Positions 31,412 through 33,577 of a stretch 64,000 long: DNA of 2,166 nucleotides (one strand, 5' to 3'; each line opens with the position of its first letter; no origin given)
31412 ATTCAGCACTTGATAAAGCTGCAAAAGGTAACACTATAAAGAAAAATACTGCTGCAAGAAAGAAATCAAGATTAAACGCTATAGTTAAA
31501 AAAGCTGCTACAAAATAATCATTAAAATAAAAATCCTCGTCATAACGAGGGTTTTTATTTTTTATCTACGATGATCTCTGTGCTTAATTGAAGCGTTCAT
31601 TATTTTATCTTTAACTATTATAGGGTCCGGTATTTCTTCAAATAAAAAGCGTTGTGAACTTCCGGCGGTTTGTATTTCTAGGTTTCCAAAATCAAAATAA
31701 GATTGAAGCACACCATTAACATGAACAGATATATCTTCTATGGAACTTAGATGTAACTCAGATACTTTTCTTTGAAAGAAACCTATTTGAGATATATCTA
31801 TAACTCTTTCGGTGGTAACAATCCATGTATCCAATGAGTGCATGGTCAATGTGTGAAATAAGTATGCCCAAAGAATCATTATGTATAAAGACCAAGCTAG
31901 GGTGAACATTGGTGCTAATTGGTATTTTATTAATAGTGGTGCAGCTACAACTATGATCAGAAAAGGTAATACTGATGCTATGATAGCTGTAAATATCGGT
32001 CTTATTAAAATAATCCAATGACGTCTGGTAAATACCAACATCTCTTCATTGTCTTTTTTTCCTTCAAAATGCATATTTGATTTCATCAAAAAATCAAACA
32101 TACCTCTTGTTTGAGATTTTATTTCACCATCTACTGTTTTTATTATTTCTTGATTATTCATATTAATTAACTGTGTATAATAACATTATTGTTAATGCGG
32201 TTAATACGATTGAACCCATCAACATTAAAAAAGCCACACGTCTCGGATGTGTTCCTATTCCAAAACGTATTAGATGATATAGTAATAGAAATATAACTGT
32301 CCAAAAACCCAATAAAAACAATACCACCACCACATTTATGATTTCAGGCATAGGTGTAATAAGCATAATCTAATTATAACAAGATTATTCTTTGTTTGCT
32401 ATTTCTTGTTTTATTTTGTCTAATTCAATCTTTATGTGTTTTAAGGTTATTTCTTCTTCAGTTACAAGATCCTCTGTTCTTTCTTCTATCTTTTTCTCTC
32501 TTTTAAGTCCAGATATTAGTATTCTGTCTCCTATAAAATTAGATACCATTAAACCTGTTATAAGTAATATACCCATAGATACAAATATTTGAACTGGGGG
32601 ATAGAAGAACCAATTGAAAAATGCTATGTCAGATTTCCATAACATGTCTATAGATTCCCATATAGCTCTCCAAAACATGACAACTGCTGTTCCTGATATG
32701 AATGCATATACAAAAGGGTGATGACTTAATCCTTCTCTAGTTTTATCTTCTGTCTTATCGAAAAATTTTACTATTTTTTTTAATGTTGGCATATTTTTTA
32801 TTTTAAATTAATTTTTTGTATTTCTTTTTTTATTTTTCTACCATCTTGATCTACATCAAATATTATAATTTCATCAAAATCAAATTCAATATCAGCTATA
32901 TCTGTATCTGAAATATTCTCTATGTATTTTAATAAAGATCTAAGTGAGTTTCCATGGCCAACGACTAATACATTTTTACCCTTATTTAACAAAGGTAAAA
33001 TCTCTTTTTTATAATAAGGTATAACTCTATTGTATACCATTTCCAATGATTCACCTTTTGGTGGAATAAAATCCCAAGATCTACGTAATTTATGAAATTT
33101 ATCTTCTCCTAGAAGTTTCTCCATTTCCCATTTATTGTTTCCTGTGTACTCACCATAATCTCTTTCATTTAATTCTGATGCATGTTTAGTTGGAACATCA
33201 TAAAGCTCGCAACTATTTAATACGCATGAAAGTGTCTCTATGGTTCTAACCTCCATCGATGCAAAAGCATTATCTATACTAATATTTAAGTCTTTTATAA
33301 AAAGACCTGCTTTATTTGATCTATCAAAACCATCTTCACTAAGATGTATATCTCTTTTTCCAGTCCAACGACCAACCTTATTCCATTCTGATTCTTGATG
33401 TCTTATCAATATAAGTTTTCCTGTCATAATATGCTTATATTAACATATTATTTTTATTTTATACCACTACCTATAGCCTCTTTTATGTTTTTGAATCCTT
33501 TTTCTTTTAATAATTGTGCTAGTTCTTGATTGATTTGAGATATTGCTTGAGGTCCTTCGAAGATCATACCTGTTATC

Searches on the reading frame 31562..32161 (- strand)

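Call 90: search_protein_families(library=pfam, proteins=[window:31562-32161:-], max_evalue=0.001)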
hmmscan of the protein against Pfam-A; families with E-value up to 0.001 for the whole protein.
window:31562-32161:- (199 aa): 2 families
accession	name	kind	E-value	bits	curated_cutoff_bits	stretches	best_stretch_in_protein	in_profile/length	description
PF03703.20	bPH_2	-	2e-06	28.4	22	1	112-176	4-67/78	Bacterial PH domain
PF14470.12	bPH_3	-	0.00048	21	23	0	111-158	23-69/95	Bacterial PH domain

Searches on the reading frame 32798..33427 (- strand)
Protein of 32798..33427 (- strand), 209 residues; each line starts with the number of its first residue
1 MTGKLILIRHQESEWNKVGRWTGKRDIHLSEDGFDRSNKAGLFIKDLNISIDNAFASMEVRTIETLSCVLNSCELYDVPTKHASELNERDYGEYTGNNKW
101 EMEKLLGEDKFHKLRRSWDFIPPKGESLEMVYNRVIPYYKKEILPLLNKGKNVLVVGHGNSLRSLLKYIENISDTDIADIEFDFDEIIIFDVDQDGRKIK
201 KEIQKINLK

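Call 90: search_protein_families(library=pfam, proteins=[window:32798-33427:-], max_evalue=0.001)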
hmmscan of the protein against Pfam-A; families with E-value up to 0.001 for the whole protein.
window:32798-33427:- (209 aa): 1 family
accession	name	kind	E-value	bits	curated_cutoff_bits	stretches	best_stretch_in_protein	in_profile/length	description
PF00300.27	His_Phos_1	-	1.8e-32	113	21.7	1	5-201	1-190/194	Histidine phosphatase superfamily (branch 1)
